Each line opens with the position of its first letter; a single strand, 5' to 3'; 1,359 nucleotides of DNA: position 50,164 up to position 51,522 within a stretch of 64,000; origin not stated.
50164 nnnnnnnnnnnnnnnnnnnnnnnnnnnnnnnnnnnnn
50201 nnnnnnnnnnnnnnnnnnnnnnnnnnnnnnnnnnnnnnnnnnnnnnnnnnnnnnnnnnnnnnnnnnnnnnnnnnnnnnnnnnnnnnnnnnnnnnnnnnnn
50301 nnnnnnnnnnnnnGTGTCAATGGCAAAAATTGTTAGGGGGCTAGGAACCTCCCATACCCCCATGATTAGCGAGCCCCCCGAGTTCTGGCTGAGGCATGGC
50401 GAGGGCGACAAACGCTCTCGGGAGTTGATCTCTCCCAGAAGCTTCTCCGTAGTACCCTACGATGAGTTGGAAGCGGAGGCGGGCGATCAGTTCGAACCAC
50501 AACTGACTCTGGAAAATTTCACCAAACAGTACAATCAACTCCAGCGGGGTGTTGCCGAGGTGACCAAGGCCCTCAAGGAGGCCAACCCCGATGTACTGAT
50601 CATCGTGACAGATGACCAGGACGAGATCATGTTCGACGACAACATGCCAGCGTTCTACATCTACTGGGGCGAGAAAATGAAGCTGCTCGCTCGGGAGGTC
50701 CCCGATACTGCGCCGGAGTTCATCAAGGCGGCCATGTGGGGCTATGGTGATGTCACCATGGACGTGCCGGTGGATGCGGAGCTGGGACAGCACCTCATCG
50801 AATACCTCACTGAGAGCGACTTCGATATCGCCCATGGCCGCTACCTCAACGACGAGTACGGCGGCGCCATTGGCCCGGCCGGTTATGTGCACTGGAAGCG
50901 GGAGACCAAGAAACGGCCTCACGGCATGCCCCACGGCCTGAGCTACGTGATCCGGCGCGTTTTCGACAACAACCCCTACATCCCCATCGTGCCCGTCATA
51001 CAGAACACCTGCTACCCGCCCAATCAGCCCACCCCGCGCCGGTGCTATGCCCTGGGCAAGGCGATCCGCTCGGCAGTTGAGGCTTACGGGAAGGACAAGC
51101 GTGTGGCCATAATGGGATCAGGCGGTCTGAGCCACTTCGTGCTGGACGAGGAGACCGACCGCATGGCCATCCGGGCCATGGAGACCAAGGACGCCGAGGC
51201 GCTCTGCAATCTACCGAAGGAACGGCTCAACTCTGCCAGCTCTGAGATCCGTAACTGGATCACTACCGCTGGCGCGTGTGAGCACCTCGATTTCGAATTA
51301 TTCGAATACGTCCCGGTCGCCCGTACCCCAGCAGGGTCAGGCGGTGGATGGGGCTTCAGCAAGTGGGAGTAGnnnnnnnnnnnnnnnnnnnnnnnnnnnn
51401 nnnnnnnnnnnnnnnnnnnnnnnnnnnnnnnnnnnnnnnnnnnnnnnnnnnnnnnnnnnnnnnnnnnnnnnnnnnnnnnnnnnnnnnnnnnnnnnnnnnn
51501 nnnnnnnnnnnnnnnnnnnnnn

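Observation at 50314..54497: Three tandem paralogous LigB/GalA-type extradiol dioxygenases followed by an RraA/LigK-like aldolase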

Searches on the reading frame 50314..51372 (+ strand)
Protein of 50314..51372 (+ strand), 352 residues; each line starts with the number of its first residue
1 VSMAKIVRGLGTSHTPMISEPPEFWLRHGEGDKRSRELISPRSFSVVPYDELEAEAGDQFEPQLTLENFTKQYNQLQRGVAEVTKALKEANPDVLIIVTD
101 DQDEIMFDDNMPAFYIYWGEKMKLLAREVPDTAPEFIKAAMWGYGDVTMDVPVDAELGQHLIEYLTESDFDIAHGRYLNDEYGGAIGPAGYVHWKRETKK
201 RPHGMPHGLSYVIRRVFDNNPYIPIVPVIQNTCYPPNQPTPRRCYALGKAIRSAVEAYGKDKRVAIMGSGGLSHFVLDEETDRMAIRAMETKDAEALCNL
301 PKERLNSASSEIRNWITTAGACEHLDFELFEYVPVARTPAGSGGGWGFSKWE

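Call 3: search_protein_families(library=pfam, proteins=[window:50314-51372:+], max_evalue=0.01)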
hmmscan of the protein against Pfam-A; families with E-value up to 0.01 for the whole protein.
window:50314-51372:+ (352 aa): 1 family
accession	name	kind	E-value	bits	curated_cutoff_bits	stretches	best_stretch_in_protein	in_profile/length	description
PF02900.23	LigB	-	4e-23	82.3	26.3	1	75-305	26-212/269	Catalytic LigB subunit of aromatic ring-opening dioxygenase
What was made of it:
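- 50320..51372 (+): Paralog W1, a DesZ-type class III extradiol dioxygenase (350 aa from the ATG; the ORF list gives GTG 50314). Pfam LigB 82.3 bits (call 3).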

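Call 4: search_protein_families(library=ncbifam, proteins=[window:50314-51372:+], max_evalue=0.01)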
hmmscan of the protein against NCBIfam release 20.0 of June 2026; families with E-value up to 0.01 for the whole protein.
window:50314-51372:+ (352 aa): 12 families
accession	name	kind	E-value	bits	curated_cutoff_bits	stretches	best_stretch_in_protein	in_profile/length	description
NF009901.0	PRK13364.1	subfamily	2.4e-23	82.6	290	1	76-320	33-248/279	class III extradiol dioxygenase family protein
NF009902.0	PRK13365.1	subfamily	6.5e-21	74.6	299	1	205-282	123-201/298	class III extradiol dioxygenase family protein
NF009913.0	PRK13373.1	equivalog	1.2e-14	54.4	462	1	224-275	143-193/344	putative dioxygenase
NF009903.0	PRK13366.1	subfamily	3.5e-14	52.8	317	1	204-276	126-195/284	class III extradiol dioxygenase subunit beta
NF009904.0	PRK13367.1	equivalog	4.9e-14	52.1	412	1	199-280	121-199/426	gallate dioxygenase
NF009909.0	PRK13370.1-3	subfamily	1e-13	51.4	286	1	204-287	110-190/286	3-carboxyethylcatechol 2,3-dioxygenase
NF009912.0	PRK13372.1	equivalog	5.5e-12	45.3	837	1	203-276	272-342/443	protocatechuate 4,5-dioxygenase subunit alpha/beta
NF009910.0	PRK13370.1-4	equivalog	6.8e-11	41.9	291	1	207-274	115-179/312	3-carboxyethylcatechol 2,3-dioxygenase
NF009908.0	PRK13370.1-2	equivalog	1.4e-09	37.9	467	1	207-274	115-179/314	3-carboxyethylcatechol 2,3-dioxygenase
NF009907.0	PRK13370.1-1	equivalog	4.7e-06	25.9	549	1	208-275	116-180/314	3-carboxyethylcatechol 2,3-dioxygenase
TIGR02298.1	HpaD_Fe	equivalog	3.4e-05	23.5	315.95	1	245-281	160-194/284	3,4-dihydroxyphenylacetate 2,3-dioxygenase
TIGR04336.1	AmmeMemoSam_B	hypoth_equivalog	0.0024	17.2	26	0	238-307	152-222/270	AmmeMemoRadiSam system protein B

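Call 6: search_solved_structures(query=window:50314-51369:+, max_evalue=1, show_alignments=3)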
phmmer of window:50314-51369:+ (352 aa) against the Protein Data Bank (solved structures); distinct sequences matched with E-value up to 1: 9.
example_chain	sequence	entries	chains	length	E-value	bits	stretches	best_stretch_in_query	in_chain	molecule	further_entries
1b4u_B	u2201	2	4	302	2.3e-09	40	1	206-341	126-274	PROTOCATECHUATE 4,5-DIOXYGENASE | 4,5-DIOXYGENASE BETA CHAIN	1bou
3wrb_A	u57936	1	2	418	2.6e-08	36.5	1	238-307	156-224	Gallate dioxygenase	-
3wku_A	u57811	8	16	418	3.3e-08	36.2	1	238-307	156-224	Gallate dioxygenase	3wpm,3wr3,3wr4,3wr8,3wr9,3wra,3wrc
8prj_A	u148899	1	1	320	0.0019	20.5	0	179-206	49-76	v31Bagel8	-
8k04_A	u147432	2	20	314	0.037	16.3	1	206-275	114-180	2,3-dihydroxyphenylpropionate/2,3-dihydroxicinnamic acid 1,2-dioxygenase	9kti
8pra_A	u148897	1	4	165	0.044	16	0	179-206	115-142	Cell surface protein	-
8prs_A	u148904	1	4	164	0.072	15.3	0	179-206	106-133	nvBagel4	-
8prl_A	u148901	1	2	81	0.55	12.4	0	179-206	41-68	Cell surface protein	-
1mrc_H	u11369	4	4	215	0.82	11.9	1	69-148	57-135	IGG2B-KAPPA JEL103 FAB (HEAVY CHAIN)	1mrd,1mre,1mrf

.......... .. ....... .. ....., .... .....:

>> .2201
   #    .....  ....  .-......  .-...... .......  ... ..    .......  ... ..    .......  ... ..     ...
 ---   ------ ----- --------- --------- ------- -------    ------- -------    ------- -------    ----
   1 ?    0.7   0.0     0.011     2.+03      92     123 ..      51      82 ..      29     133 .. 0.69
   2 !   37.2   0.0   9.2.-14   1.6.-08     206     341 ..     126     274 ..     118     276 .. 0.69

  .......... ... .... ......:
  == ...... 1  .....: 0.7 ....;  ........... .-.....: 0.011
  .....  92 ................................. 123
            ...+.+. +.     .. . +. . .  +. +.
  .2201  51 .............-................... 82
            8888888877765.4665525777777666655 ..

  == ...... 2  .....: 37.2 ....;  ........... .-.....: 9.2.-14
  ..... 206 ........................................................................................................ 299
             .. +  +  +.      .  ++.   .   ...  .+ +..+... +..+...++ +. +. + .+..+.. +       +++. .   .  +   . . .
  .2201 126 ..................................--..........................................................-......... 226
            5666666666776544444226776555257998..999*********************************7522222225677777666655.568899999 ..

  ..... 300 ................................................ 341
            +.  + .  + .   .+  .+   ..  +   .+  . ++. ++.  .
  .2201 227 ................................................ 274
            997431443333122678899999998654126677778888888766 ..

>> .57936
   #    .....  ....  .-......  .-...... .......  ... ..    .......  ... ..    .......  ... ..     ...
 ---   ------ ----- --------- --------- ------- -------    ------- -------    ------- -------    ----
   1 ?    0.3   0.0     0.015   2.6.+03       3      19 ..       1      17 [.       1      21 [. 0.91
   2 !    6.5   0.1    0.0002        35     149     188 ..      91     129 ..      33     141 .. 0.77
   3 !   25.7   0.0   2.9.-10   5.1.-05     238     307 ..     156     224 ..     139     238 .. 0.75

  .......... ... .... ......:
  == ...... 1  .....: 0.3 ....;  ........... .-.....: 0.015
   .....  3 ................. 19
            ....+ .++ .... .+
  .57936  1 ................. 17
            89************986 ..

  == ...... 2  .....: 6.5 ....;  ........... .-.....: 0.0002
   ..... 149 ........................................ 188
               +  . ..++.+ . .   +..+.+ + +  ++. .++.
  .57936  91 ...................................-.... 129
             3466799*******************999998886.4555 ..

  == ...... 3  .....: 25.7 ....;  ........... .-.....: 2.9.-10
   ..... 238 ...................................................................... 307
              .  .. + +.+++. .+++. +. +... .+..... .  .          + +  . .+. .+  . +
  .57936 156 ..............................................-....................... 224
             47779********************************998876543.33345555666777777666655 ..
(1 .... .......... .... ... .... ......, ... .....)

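Call 16: search_solved_structures(query=A2, max_evalue=1, show_alignments=5)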
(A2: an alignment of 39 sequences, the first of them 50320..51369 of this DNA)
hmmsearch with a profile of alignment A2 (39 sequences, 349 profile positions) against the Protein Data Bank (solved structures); distinct sequences matched with E-value up to 1: 7.
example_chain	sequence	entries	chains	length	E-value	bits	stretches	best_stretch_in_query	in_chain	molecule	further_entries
1b4u_B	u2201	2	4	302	6.1e-14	55.2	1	220-335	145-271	PROTOCATECHUATE 4,5-DIOXYGENASE | 4,5-DIOXYGENASE BETA CHAIN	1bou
3wku_A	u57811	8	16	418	5.9e-12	48.6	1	219-276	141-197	Gallate dioxygenase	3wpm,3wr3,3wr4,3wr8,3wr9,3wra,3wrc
3wrb_A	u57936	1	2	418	6.4e-12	48.5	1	220-276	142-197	Gallate dioxygenase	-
8k04_A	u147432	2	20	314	8.4e-07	31.7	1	203-271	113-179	2,3-dihydroxyphenylpropionate/2,3-dihydroxicinnamic acid 1,2-dioxygenase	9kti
3vsg_A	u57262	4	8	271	0.015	17.7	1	254-280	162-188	2-amino-5-chlorophenol 1,6-dioxygenase alpha subunit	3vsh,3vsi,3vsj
8ihg_B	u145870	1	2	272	0.037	16.4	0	256-294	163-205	2-aminophenol 1,6-dioxygenase alpha subunit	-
8iq8_A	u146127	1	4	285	0.15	14.4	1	241-279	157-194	3,4-dihydroxyphenylacetate 2,3-dioxygenase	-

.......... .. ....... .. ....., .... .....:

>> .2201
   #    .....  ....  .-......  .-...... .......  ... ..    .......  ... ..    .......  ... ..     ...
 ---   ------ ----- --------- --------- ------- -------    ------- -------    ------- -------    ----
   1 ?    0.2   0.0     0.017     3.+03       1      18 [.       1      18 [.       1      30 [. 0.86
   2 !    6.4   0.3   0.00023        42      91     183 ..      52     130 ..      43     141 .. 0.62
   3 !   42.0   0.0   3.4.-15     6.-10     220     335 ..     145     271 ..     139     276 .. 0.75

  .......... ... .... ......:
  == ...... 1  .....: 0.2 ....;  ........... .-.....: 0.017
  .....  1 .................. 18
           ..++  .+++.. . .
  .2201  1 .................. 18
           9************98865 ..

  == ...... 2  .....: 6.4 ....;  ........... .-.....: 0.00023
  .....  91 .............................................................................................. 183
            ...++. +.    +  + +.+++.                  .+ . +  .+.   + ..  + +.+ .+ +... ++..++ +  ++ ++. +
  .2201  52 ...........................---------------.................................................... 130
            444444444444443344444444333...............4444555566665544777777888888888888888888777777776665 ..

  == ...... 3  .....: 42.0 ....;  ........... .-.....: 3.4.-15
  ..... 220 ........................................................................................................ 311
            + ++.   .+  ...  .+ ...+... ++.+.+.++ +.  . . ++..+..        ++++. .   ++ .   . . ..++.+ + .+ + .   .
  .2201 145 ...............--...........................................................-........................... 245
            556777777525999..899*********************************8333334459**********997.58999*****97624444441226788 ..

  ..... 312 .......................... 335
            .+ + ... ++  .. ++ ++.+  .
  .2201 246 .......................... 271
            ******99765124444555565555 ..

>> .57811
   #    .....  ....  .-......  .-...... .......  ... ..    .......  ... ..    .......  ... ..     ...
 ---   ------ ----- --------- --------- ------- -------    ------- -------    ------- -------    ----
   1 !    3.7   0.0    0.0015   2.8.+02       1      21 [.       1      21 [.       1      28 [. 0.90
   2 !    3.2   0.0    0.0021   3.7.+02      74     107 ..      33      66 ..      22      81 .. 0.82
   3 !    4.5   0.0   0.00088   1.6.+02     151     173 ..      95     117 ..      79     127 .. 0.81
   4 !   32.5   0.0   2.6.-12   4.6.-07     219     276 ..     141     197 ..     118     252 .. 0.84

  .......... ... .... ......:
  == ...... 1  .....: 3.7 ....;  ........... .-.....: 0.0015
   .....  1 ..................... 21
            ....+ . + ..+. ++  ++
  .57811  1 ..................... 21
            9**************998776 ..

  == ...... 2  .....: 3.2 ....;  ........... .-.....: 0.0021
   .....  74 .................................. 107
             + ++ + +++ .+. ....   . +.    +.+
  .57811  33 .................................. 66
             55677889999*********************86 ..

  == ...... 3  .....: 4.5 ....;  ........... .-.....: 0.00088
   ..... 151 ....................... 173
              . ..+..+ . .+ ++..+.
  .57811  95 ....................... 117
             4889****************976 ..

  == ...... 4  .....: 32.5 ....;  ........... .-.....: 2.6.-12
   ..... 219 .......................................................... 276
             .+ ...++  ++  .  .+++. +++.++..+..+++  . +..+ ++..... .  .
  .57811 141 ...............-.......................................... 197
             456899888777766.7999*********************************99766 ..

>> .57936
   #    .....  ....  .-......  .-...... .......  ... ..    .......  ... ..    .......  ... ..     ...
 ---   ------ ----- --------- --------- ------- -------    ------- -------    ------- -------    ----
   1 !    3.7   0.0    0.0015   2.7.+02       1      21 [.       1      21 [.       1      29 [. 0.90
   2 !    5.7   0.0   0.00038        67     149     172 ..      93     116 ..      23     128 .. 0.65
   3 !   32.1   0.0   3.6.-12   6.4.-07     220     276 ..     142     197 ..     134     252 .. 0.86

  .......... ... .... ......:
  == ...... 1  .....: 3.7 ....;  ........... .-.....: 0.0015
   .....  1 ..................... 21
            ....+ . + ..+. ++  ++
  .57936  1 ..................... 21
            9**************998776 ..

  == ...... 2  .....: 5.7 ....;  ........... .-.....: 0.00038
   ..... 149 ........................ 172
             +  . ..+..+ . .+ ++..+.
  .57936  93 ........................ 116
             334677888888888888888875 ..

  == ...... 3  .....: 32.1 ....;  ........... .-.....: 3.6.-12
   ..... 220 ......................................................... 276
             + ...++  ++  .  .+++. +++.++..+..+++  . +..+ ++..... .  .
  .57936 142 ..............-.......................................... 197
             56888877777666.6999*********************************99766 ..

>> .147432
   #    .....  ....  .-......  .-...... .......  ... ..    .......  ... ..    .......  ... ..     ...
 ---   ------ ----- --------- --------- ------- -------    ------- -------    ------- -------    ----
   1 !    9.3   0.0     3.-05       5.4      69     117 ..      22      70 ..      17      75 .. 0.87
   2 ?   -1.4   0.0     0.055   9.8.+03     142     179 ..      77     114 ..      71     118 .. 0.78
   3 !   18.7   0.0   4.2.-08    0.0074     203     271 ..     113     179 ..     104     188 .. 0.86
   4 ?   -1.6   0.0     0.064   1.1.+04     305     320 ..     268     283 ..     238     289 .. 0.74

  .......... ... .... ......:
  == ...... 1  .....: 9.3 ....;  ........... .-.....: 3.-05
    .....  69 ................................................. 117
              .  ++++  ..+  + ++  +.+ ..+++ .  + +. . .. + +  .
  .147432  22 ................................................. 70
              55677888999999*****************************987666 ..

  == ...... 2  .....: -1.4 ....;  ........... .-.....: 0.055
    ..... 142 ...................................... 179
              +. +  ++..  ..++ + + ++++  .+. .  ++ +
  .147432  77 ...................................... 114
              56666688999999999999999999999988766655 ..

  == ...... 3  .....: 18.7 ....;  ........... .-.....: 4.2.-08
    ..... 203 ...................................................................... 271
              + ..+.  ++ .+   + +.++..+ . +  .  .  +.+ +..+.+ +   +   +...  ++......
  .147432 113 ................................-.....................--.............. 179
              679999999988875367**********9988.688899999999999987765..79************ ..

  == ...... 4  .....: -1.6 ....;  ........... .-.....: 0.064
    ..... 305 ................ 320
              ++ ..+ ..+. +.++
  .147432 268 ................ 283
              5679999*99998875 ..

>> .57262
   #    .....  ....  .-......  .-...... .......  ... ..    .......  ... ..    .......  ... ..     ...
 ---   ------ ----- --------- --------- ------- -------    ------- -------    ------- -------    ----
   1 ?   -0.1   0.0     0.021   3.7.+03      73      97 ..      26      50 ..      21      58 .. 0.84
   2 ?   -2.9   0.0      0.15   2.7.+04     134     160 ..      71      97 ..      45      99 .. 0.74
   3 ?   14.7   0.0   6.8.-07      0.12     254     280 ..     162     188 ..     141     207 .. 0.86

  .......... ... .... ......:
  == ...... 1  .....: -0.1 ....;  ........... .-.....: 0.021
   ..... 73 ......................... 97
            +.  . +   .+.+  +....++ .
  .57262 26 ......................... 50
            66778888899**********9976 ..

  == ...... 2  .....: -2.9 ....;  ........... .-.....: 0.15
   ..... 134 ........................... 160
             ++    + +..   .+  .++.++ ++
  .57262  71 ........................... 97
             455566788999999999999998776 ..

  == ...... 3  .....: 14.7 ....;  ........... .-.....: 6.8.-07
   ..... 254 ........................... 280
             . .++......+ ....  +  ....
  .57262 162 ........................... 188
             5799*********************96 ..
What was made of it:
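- On Canonical LigB-type active site (2-His-1-carboxylate plus catalytic His): This position aligns with the invariant Gln100 in DDQxE, in phmmer and profile alignments to LigB, DesB and MhpB (calls 6, 16).
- Closest known: LigAB protocatechuate 4,5-dioxygenase. Same: His12, His127, His195 and Glu242 equivalents are conserved (calls 6, 16).
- LigB His61, DesB His59 and the MhpB His all align with the invariant Gln100 (calls 6, 16).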
